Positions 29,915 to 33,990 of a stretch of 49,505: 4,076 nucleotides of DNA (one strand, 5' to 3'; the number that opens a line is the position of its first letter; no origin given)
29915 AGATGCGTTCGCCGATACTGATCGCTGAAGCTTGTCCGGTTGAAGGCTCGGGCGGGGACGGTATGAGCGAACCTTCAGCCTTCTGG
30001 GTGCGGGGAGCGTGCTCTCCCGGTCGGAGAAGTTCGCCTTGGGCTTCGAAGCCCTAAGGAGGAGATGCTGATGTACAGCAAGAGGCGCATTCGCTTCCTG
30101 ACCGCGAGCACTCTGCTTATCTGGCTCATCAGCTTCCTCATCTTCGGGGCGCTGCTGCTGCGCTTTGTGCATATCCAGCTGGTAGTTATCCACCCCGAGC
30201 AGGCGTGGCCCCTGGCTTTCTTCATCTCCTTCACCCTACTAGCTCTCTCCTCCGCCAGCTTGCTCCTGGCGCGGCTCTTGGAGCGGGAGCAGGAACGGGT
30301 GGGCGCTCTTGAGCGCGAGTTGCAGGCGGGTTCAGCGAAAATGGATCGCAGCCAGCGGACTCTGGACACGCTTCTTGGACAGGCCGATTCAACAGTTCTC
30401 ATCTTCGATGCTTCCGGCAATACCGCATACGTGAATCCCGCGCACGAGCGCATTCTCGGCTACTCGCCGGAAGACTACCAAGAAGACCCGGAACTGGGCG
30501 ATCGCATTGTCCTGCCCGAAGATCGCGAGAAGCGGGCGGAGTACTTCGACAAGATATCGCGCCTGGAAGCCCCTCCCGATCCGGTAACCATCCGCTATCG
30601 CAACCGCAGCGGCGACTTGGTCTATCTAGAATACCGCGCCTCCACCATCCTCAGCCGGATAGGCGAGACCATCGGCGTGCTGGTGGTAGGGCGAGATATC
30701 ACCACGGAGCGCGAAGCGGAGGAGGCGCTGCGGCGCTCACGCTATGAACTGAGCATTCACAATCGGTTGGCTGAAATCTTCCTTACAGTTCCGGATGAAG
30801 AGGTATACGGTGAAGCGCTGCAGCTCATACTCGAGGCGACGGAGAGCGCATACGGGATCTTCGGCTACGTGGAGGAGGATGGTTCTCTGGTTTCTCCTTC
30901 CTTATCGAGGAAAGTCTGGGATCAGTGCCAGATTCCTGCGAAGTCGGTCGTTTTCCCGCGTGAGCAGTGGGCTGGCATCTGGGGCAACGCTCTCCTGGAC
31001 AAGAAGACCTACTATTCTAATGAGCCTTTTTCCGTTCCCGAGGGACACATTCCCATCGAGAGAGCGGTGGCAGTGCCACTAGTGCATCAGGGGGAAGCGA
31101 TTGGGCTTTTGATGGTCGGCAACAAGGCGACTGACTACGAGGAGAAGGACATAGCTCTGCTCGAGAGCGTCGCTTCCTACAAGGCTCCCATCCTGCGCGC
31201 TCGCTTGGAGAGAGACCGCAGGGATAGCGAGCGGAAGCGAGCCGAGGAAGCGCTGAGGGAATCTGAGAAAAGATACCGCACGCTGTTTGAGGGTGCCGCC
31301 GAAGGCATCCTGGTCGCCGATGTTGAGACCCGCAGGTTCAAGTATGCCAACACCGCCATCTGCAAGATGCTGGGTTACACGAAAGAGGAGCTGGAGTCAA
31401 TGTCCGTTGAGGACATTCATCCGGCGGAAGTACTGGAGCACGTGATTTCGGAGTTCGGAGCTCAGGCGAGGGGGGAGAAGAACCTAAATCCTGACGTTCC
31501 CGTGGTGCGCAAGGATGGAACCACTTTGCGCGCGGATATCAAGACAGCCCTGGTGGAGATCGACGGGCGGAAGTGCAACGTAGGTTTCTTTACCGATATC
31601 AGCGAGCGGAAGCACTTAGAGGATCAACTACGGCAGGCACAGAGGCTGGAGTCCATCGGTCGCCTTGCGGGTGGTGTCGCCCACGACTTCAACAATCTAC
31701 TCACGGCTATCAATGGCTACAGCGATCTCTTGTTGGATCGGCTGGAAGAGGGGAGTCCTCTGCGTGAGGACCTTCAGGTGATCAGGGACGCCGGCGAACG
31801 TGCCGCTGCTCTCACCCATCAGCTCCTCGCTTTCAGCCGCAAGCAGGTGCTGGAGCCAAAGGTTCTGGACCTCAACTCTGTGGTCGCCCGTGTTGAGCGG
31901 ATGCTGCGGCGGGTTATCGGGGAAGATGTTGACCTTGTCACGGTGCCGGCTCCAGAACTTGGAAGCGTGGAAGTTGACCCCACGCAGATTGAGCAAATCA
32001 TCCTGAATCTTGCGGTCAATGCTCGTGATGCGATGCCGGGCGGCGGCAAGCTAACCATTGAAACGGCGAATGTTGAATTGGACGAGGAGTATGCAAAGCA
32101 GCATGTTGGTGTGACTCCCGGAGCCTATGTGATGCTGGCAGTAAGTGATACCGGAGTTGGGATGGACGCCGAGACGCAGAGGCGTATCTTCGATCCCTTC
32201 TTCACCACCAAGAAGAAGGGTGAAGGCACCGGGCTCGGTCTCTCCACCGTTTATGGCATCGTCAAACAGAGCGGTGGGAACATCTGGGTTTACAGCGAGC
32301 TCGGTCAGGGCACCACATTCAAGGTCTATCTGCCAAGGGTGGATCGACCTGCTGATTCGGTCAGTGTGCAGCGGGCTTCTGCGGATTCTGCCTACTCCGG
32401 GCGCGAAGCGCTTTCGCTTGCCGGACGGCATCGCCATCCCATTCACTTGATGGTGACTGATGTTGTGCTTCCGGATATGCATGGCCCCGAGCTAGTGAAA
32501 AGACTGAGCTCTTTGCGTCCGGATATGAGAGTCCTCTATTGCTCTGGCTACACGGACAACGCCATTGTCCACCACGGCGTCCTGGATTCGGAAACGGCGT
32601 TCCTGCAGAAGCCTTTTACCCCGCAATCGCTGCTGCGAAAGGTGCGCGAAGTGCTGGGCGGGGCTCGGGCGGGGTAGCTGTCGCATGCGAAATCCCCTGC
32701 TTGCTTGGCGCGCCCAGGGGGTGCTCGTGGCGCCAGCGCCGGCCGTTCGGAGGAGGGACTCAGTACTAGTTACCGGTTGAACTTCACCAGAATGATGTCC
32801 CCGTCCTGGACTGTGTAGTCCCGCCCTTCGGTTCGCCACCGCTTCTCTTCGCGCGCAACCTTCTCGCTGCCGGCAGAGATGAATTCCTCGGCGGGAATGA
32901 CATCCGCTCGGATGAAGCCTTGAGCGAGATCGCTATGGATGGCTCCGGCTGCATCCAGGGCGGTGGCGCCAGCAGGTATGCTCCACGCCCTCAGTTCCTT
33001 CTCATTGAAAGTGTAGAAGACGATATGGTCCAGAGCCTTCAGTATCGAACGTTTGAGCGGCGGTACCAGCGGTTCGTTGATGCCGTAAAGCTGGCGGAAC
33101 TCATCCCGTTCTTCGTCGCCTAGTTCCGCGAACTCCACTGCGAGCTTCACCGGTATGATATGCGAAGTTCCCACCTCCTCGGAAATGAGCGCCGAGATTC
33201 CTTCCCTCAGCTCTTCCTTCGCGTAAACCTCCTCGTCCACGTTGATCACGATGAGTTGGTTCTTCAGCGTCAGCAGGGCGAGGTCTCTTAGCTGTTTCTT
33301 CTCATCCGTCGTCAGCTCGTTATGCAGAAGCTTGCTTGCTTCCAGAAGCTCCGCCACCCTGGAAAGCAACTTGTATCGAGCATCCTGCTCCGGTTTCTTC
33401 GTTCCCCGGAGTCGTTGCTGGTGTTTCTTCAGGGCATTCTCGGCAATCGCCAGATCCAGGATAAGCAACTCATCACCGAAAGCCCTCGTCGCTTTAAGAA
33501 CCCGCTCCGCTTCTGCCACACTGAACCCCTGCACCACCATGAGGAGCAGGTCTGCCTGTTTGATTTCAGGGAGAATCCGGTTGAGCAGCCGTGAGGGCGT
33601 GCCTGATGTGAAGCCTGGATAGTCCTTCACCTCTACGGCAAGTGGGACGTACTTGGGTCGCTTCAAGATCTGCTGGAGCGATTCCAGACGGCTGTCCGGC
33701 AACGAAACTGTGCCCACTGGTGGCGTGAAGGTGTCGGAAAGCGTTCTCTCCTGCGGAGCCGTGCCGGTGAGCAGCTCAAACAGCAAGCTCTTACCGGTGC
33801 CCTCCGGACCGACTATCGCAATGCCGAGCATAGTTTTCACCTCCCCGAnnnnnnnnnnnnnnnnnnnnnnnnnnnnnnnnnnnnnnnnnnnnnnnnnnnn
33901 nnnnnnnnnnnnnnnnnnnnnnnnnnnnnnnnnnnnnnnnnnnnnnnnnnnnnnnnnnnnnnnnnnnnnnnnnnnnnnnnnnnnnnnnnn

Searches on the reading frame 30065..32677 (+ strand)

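Call 51: search_protein_families(library=pfam, proteins=[window:30065-32677:+], max_evalue=0.00001)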
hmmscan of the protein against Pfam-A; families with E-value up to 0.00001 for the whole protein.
window:30065-32677:+ (870 aa): 9 families
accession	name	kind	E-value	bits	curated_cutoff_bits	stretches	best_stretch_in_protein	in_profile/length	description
PF02518.31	HATPase_c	-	5.7e-24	85.1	26.4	1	638-758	2-109/111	Histidine kinase-, DNA gyrase B-, and HSP90-like ATPase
PF00989.32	PAS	-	7.4e-19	68.3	22.6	2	101-212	4-113/113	PAS fold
PF08447.18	PAS_3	-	2.7e-17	63.3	25.6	1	121-205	2-85/89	PAS fold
PF13188.13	PAS_8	-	7.4e-16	57.8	21.8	1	403-448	2-47/65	PAS domain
PF13426.13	PAS_9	-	8.5e-16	58.6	27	2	112-213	5-102/103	PAS domain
PF13185.12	GAF_2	-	1.8e-15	57.8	28.6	1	245-372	5-130/136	GAF domain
PF08448.16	PAS_4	-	3.1e-14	53.6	23.1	1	109-217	6-110/110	PAS fold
PF00072.30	Response_reg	-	2.9e-12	47.2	30.2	1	772-860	24-110/111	Response regulator receiver domain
PF00512.31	HisKA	-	1.7e-10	41.2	26.9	1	532-594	3-64/66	His Kinase A (phospho-acceptor) domain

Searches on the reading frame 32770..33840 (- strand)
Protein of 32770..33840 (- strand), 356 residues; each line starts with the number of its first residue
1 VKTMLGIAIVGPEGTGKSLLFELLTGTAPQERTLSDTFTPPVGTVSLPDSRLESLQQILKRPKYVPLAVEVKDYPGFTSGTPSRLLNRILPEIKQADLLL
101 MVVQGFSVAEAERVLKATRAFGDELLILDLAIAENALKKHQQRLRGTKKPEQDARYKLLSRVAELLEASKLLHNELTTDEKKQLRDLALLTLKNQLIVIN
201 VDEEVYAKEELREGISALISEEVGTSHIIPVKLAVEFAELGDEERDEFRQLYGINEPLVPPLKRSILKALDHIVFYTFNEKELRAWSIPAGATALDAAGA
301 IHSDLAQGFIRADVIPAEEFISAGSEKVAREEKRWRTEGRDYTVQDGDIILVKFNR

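Call 51: search_protein_families(library=pfam, proteins=[window:32770-33840:-], max_evalue=0.00001)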
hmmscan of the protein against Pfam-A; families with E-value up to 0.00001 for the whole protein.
window:32770-33840:- (356 aa): 1 family
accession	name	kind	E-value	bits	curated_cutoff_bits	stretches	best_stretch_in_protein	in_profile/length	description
PF06071.19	YchF-GTPase_C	-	7.9e-30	103.3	27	1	273-355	2-84/84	Protein of unknown function (DUF933)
